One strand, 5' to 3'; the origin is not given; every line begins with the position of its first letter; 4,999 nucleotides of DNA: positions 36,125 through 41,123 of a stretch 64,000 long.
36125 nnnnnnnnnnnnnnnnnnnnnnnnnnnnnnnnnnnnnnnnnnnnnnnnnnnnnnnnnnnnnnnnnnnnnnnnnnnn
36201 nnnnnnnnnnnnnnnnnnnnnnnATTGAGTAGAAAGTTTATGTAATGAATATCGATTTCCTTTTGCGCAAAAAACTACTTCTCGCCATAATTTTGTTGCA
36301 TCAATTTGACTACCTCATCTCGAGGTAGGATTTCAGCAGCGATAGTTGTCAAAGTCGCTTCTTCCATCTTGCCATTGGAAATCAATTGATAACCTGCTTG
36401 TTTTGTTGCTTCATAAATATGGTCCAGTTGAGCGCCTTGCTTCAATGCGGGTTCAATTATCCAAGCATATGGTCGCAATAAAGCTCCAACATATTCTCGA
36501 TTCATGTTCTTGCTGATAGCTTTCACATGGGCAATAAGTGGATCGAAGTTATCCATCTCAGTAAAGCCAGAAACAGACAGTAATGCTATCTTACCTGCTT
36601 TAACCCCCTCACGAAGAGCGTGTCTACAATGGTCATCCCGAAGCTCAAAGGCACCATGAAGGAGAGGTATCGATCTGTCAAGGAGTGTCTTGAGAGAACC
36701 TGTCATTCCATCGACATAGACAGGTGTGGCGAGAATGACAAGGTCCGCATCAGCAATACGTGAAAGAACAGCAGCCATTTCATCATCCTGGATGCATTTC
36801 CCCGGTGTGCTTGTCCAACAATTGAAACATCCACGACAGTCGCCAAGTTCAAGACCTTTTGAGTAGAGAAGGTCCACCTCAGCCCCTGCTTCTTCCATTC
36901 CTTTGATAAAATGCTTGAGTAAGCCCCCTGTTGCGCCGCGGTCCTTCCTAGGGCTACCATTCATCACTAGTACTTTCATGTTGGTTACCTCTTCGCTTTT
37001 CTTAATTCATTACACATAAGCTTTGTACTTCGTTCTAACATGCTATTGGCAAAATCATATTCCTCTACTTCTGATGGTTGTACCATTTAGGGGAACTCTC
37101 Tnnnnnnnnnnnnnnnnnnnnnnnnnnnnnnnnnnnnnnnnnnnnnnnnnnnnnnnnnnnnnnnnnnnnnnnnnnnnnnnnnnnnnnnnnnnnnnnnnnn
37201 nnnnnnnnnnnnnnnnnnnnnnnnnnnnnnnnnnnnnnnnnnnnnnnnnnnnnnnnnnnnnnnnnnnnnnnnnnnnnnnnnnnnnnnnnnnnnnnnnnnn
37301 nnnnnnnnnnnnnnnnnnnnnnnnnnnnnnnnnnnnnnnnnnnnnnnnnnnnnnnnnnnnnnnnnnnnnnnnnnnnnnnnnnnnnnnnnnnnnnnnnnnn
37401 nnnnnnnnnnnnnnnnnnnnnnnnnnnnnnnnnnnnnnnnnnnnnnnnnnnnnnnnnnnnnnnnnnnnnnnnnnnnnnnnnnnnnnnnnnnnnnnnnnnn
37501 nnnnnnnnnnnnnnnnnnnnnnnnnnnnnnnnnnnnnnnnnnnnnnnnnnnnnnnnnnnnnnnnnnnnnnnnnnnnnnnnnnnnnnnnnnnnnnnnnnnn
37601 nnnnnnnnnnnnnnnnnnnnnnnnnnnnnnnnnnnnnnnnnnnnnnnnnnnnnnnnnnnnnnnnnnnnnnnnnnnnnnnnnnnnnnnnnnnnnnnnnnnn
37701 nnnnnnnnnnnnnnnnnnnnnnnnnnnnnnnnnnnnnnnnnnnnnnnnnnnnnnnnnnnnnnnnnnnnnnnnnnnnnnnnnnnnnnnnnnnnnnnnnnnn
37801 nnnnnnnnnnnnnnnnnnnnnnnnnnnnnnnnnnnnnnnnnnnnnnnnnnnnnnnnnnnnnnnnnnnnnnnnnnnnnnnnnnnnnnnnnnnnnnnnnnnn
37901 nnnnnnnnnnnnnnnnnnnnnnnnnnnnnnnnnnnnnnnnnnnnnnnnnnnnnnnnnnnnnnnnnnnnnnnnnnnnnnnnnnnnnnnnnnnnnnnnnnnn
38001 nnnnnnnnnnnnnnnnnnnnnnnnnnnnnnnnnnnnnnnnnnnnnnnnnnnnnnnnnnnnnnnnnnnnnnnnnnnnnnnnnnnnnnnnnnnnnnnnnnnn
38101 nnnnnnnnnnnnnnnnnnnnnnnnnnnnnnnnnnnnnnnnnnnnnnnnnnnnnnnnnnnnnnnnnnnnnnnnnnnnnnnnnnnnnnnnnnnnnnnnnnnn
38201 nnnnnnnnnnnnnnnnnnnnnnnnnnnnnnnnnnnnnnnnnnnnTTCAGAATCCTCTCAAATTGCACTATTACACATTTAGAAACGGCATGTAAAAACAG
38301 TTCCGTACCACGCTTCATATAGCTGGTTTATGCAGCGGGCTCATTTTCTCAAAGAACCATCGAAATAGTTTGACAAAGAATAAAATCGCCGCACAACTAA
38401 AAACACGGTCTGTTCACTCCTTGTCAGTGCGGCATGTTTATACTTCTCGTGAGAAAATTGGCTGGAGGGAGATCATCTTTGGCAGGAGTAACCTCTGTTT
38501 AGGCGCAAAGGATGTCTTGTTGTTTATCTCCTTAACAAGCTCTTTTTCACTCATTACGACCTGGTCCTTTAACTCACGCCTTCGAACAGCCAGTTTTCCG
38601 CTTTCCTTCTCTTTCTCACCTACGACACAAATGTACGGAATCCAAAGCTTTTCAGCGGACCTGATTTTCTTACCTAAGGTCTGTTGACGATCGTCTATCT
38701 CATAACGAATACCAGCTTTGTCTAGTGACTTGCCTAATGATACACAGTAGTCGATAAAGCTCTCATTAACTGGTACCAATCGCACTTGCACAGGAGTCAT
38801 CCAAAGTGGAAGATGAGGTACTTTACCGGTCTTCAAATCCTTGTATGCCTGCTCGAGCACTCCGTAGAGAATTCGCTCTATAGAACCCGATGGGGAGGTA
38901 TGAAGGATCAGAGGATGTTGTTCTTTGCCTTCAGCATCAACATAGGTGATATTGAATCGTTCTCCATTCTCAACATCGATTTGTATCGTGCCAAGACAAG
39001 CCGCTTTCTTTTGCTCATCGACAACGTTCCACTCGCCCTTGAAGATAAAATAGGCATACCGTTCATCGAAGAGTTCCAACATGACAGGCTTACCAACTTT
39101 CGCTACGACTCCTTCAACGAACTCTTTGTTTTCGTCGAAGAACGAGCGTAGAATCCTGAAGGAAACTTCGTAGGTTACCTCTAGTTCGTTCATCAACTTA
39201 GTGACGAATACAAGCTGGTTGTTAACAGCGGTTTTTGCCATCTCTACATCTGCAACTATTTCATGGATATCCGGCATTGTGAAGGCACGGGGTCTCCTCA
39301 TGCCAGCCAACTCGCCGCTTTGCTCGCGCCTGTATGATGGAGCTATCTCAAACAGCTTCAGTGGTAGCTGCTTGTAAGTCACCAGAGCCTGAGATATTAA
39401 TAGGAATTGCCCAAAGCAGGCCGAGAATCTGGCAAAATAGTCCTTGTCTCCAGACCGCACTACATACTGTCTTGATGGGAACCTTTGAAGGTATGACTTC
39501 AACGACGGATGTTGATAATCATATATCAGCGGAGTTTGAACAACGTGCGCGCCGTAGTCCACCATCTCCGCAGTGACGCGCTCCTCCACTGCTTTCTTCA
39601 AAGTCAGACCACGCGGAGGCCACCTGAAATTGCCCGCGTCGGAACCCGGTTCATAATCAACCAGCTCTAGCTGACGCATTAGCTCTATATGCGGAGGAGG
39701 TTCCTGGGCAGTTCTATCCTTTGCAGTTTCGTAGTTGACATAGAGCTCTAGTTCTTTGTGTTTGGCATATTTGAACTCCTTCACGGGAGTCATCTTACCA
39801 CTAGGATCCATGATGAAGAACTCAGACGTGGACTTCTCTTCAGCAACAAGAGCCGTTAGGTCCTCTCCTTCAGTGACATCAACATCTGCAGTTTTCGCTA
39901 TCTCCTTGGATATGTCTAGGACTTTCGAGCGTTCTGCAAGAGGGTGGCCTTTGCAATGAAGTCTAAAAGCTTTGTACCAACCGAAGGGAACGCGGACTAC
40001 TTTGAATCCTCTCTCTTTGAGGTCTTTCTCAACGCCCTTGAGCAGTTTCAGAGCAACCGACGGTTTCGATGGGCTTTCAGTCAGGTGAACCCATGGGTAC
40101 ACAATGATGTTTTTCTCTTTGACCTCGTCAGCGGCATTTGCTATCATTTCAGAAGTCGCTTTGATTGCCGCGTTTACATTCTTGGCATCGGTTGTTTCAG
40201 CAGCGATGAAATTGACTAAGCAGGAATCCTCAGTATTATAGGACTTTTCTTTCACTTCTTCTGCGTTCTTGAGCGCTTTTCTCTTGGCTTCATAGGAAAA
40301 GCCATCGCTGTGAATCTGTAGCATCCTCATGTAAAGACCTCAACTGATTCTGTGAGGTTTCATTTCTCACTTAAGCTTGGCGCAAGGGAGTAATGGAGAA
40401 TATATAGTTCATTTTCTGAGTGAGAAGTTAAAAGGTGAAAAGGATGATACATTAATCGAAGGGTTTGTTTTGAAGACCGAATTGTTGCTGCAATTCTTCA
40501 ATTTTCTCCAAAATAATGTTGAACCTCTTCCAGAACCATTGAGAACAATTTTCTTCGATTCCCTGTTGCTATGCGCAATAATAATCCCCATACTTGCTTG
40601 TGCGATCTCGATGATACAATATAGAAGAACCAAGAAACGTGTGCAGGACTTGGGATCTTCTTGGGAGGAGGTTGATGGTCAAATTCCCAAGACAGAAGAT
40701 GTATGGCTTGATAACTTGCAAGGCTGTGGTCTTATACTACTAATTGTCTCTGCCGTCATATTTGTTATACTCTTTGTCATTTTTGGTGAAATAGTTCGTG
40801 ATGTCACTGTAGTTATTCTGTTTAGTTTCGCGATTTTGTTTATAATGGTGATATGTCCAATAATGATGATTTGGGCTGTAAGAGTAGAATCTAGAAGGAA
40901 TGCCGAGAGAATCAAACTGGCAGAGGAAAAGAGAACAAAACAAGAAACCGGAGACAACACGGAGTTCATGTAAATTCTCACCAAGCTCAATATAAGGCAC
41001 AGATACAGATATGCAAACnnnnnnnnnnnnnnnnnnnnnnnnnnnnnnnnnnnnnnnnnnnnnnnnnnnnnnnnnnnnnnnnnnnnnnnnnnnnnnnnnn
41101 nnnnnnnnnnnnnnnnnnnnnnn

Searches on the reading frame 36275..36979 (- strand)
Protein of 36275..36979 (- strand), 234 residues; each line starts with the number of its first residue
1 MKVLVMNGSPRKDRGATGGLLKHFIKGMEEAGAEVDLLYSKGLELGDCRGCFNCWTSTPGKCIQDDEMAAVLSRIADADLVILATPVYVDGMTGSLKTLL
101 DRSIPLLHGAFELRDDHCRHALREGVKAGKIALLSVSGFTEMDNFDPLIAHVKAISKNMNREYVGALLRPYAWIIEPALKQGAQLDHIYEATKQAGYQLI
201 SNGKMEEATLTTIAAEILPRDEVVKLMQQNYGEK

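Call 78: search_protein_families(library=pfam, proteins=[window:36275-36979:-], max_evalue=0.00001)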
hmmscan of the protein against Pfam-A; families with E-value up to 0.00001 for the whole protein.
window:36275-36979:- (234 aa): 2 families
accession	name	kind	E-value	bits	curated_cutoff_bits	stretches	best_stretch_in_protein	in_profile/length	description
PF03358.20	FMN_red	-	1.6e-20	73.7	24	1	1-103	1-96/152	NADPH-dependent FMN reductase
PF02525.22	Flavodoxin_2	-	3.7e-10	40.3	27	1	1-136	1-132/198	Flavodoxin-like fold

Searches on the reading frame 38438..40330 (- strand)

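Call 8: search_protein_families(library=pfam, proteins=[window:38438-40330:-], max_evalue=0.001)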
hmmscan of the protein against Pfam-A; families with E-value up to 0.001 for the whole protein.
window:38438-40330:- (630 aa): 3 families
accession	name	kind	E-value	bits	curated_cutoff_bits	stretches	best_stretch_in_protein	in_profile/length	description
PF08915.16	tRNA-Thr_ED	-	3.4e-43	147.5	30.2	1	1-137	1-136/137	Archaea-specific editing domain of threonyl-tRNA synthetase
PF03129.25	HGTP_anticodon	-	5.9e-24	84.5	21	1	515-604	1-93/94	Anticodon binding domain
PF00587.30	tRNA-synt_2b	-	7.2e-18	65.7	29.3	1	295-494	8-178/179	tRNA synthetase class II core domain (G, H, P, S and T)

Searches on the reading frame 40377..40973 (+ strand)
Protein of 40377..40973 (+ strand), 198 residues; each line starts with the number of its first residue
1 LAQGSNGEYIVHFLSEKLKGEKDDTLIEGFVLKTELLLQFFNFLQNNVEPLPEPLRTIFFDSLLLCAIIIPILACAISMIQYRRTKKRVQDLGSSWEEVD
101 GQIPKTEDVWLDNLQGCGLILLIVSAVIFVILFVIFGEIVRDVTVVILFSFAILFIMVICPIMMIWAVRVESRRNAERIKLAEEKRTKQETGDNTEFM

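Call 8: search_protein_families(library=pfam, proteins=[window:40377-40973:+], max_evalue=0.001)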
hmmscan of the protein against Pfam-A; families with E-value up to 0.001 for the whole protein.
window:40377-40973:+ (198 aa): 2 families
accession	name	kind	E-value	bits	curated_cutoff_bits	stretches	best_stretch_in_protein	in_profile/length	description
PF11368.13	DUF3169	-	1.6e-06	28.4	31.6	1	61-178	49-171/250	Protein of unknown function (DUF3169)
PF02117.22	7TM_GPCR_Sra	-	0.00066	19.1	24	0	120-190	248-319/328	Serpentine type 7TM GPCR chemoreceptor Sra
